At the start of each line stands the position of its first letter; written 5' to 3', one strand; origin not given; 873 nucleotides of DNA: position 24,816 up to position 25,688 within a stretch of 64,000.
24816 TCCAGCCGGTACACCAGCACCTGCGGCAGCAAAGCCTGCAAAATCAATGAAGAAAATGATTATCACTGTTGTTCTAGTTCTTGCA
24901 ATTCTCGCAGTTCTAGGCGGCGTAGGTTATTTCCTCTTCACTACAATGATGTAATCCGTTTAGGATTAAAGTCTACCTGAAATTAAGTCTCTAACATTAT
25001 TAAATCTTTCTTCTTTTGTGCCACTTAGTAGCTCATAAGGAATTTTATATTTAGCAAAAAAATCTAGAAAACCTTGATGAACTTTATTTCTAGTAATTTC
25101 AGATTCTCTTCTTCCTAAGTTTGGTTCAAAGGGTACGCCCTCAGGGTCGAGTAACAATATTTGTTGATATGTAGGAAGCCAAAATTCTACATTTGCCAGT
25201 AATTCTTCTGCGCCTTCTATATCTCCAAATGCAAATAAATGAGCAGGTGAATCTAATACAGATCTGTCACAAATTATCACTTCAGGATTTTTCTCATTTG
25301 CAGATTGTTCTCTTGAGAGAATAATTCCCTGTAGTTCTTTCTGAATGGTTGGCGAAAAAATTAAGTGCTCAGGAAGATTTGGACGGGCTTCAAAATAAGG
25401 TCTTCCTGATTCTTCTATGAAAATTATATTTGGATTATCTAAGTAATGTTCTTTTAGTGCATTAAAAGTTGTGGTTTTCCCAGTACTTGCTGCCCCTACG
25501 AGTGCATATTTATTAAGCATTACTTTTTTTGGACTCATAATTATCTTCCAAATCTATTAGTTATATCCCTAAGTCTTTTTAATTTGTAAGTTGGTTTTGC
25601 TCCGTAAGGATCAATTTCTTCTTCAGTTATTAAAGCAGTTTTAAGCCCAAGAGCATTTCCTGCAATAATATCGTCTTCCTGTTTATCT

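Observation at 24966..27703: Adenylosuccinate lyase fused to a HAD phosphatase domain, adjacent to an AAA_28 (NadR-kinase-like) ATPase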

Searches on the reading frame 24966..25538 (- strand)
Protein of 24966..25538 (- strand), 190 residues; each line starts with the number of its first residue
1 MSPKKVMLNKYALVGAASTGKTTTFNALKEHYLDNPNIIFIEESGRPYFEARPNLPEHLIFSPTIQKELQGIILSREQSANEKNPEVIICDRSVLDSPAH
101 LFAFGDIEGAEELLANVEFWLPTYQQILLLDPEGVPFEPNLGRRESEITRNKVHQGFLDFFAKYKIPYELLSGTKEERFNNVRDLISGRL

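Call 3: search_protein_families(library=pfam, proteins=[window:24966-25538:-], max_evalue=0.01)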
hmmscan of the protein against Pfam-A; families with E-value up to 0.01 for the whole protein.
window:24966-25538:- (190 aa): 1 family
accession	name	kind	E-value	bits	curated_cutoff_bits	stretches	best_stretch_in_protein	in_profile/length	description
PF13521.12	AAA_28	-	3.5e-19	70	27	1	10-178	1-164/164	AAA domain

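Call 4: search_protein_families(library=ncbifam, proteins=[window:24966-25538:-], max_evalue=0.01)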
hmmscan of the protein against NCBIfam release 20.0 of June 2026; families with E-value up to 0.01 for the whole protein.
window:24966-25538:- (190 aa): 1 family
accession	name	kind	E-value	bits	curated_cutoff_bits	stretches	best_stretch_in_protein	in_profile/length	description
TIGR01526.1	nadR_NMN_Atrans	equivalog_domain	0.00036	19.9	341.15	1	9-173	163-318/325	nicotinamide-nucleotide adenylyltransferase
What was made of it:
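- On NadR / ribosylnicotinamide kinase (AAA_28): TIGR01526 scores 19.9 against a cutoff of 341 (call 4).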

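Call 24: search_solved_structures(query=A2, max_evalue=1, show_alignments=2)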
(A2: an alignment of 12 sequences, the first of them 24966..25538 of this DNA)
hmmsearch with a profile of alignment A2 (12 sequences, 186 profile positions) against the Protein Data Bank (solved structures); distinct sequences matched with E-value up to 1: 74 (the best 60 are shown).
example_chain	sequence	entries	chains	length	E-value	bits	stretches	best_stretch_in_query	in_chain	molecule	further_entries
1lw7_A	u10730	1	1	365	2.6e-07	33.4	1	3-184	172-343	TRANSCRIPTIONAL REGULATOR NADR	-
9wd2_A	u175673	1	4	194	3.8e-07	32.9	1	4-105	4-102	Thymidylate kinase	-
6gye_A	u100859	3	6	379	9.8e-05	25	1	4-160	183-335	Nicotinamide-nucleotide adenylyltransferase NadR family / Ribosylnicotinamide kinase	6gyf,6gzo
1mky_A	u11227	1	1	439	0.00015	24.4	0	2-23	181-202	Probable GTP-binding protein engA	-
8x7f_A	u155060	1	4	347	0.00027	23.6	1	3-181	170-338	Trifunctional NAD biosynthesis/regulator protein NadR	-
9x6f_A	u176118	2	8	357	0.0003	23.4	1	2-142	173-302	Nicotinamide-nucleotide adenylyltransferase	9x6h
5owv_A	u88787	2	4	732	0.0011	21.5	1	4-116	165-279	GTP-binding protein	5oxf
5dn8_A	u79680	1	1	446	0.0038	19.8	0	4-23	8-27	GTPase Der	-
1z6g_A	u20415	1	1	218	0.012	18.2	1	5-51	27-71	guanylate kinase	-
2a2z_A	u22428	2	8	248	0.029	17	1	1-92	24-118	Deoxycytidine kinase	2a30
4f4j_A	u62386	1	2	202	0.059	15.9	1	4-29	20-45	Guanylate kinase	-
1ex6_A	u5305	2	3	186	0.066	15.8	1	4-28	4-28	GUANYLATE KINASE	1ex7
1gky_A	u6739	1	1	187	0.066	15.8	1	4-28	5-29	GUANYLATE KINASE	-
3ipx_A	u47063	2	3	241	0.08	15.5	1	1-42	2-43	Deoxycytidine kinase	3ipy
3j8g_X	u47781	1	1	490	0.082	15.5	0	4-23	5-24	GTPase Der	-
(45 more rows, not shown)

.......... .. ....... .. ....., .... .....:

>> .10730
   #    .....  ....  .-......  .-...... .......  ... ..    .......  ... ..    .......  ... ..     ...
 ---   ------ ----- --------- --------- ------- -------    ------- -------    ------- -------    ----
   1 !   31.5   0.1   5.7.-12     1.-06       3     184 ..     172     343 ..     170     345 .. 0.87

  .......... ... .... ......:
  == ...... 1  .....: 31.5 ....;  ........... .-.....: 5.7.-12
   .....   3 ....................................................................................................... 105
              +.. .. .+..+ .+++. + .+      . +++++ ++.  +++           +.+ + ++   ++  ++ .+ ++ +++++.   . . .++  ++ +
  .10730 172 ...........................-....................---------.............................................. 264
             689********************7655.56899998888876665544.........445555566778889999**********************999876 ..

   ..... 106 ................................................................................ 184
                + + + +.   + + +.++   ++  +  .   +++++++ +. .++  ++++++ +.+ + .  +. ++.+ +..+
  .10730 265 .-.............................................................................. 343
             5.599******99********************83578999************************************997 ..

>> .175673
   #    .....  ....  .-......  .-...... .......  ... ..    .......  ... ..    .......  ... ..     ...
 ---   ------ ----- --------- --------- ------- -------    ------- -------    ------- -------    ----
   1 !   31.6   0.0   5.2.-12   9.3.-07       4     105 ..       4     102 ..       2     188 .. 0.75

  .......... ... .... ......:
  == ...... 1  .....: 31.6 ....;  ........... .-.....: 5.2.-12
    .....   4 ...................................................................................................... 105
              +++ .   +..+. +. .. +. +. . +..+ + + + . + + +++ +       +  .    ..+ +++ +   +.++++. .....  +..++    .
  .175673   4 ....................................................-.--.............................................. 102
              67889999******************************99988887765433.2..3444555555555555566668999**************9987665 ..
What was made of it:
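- On NadR / ribosylnicotinamide kinase (AAA_28): A profile search hits the 1LW7 RNK domain at 2.6e-7 over its full length (call 24).
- A profile search hits the NadR RNK domain 1LW7 (2.6e-7) and thymidylate kinase (call 24).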

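Call 25: search_protein_families(library=padloc, proteins=[window:24966-25538:-], max_evalue=0.01)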
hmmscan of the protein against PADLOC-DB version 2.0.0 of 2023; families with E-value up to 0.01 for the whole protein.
window:24966-25538:- (190 aa): 1 family
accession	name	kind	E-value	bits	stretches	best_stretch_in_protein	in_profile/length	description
PDLC04140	mad8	-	0.0049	14.4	1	12-70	31-86/314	mads_8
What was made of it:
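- On Anti-phage defence systems (PADLOC): There is only a marginal 14-bit P-loop hit for AAA_28 (call 25).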

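Call 41: find_homologous_proteins(query=A2, max_evalue=0.001)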
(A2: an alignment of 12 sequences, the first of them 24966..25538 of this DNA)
Query A2 (12 sequences) (190 aa, profile of the alignment): 190 proteins with E <= 0.001 among 3814 candidates; the best 120 are listed.
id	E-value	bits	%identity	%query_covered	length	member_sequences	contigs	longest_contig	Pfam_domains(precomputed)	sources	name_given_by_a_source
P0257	5.3e-84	298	-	-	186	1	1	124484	PF13521.13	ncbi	-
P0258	1.7e-83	297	-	-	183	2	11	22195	PF13521.13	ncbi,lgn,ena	-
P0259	1.1e-82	294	-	-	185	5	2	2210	PF13521.13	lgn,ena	-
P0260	2.9e-82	293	24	94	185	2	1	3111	PF13521.13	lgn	-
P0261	3.0e-82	292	-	-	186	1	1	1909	PF13521.13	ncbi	-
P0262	3.7e-82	292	-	-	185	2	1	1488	PF13521.13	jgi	-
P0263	4.5e-82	292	-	-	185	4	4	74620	PF13521.13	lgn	-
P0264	7.6e-82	291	-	-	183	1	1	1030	PF13521.13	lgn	-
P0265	1.0e-81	291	25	82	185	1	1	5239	PF13521.13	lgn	-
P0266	1.2e-81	291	-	-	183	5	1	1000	PF13521.13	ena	-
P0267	1.4e-81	290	-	-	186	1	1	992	PF13521.13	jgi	jgi:predicted ATPase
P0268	2.2e-81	290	23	94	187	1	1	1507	PF13521.13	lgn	-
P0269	5.5e-81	288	21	94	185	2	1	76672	PF13521.13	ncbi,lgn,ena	-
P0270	8.7e-81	288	-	-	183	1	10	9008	PF13521.13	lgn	-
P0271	1.3e-80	287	-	-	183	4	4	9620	PF13521.13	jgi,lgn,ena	jgi:predicted ATPase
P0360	4.3e-67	243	40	18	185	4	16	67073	PF13521.13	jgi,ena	jgi:predicted ATPase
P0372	2.9e-65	237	40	18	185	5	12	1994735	PF13521.13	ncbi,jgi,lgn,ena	ncbi:MAG: ATP-binding protein [Acidimicrobiales bacterium]|jgi:predicted ATPase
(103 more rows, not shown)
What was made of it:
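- On NadR / ribosylnicotinamide kinase (AAA_28): All 190 family members found are ~185-aa single-domain proteins (call 41).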

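Call 42: find_encoding_contigs(protein=P0372, flank=7000, max_places=4)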
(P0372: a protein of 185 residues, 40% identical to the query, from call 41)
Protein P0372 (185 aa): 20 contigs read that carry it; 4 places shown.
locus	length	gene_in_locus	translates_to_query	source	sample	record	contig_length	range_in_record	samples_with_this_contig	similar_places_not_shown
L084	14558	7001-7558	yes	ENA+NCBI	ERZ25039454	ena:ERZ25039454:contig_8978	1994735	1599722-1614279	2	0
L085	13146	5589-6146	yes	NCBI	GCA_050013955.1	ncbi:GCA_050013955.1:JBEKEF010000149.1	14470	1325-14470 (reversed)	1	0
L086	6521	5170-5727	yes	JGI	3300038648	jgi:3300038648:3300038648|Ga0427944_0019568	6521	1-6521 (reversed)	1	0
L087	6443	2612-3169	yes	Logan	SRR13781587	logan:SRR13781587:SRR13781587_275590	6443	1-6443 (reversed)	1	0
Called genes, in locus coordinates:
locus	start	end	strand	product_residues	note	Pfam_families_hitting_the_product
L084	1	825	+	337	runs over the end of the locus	PF00491:Arginase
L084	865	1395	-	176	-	PF00583:Acetyltransf_1, PF13673:Acetyltransf_10, PF13508:Acetyltransf_7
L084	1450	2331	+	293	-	-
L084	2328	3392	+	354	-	PF01040:UbiA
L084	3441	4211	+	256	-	PF13527:Acetyltransf_9 (weak), PF00583:Acetyltransf_1 (faint), PF13508:Acetyltransf_7 (weak)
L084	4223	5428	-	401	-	PF00155:Aminotran_1_2, PF01041:DegT_DnrJ_EryC1 (weak), PF01053:Cys_Met_Meta_PP (weak)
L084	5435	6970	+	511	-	PF00768:Peptidase_S11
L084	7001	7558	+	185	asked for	PF13521:AAA_28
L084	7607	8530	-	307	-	PF01156:IU_nuc_hydro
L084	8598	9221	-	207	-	PF05199:GMC_oxred_C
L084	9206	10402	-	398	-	PF00890:FAD_binding_2 (weak), PF01266:DAO (weak), PF13450:NAD_binding_8 (weak), PF00732:GMC_oxred_N (weak)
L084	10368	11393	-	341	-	PF02826:2-Hacid_dh_C (weak), PF03807:F420_oxidored (weak), PF07991:KARI_N, PF01450:KARI_C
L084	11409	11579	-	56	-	PF10369:ALS_ss_C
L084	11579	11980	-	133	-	PF01842:ACT, PF13291:ACT_4 (weak), PF22629:ACT_AHAS_ss, PF13710:ACT_5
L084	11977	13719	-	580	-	PF02776:TPP_enzyme_N, PF00205:TPP_enzyme_M, PF02775:TPP_enzyme_C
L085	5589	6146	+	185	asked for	PF13521:AAA_28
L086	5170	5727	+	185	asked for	PF13521:AAA_28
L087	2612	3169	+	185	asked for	PF13521:AAA_28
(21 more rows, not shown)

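Call 43: find_encoding_contigs(protein=P0360, flank=7000, max_places=3)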
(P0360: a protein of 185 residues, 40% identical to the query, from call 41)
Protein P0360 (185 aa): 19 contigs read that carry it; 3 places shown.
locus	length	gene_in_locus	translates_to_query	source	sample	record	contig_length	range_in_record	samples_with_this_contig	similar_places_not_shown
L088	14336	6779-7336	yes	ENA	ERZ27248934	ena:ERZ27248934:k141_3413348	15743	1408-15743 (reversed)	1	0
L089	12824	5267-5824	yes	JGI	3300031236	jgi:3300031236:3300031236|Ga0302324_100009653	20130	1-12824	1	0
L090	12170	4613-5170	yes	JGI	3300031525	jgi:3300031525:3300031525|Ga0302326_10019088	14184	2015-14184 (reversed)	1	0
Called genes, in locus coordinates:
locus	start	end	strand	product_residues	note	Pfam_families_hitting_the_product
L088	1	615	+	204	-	?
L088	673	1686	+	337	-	PF00491:Arginase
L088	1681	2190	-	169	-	PF00583:Acetyltransf_1, PF13673:Acetyltransf_10 (weak), PF13508:Acetyltransf_7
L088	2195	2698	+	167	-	-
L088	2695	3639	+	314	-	PF01040:UbiA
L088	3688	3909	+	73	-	-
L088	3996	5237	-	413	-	PF00155:Aminotran_1_2, PF01041:DegT_DnrJ_EryC1, PF01053:Cys_Met_Meta_PP (weak)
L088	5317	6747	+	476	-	PF00768:Peptidase_S11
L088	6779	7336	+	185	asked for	PF13521:AAA_28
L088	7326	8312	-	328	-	PF01156:IU_nuc_hydro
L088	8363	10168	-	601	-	PF00890:FAD_binding_2 (weak), PF01266:DAO (faint), PF07992:Pyr_redox_2 (faint), PF13450:NAD_binding_8 (weak), PF00732:GMC_oxred_N (weak), PF05199:GMC_oxred_C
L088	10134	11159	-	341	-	PF02826:2-Hacid_dh_C (faint), PF03807:F420_oxidored (weak), PF07991:KARI_N, PF01450:KARI_C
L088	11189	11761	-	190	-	PF13291:ACT_4 (faint), PF01842:ACT, PF22629:ACT_AHAS_ss, PF13710:ACT_5, PF10369:ALS_ss_C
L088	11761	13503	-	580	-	PF02776:TPP_enzyme_N, PF00205:TPP_enzyme_M, PF02775:TPP_enzyme_C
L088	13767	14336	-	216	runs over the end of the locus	PF00702:Hydrolase, PF13419:HAD_2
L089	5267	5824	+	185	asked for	PF13521:AAA_28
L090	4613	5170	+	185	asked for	PF13521:AAA_28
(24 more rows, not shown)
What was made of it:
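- Acidimicrobiales orthologs are paired with an inosine-uridine nucleoside hydrolase in 7/7 places (calls 42, 43). Acidimicrobiales with full purine pathways also carry it, next to a nucleoside hydrolase (calls 42, 43).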

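Call 63: predict_structure(alignment_id=A3)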
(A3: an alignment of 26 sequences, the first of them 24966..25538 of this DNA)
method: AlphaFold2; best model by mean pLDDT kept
length: 190 residues; sequences in the alignment: 26
mean_pLDDT: 86.4   pTM: 0.81
mean pLDDT of the five models: 86.4, 84.7, 84.3, 83.6, 82.8
residues with pLDDT >= 90: 91; 70-90: 81; 50-70: 18; < 50: 0
segments of 3 or more residues with pLDDT < 50: none
pLDDT, mean of each block of 10 residues (from residue 1): 73 90 95 96 85 86 86 90 93 86 82 77 87 71 75 93 94 93 92
secondary structure, 60 per line:
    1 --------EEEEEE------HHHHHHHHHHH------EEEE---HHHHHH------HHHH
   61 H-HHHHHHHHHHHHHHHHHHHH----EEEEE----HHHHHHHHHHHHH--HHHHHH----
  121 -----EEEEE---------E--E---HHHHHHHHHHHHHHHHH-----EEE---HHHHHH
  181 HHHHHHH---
elements in order: E9-14 H21-31 E38-41 H45-50 H57-61 H63-82 E87-91 H96-108 H111-116 E126-130 H147-163 E169-171 H175-187
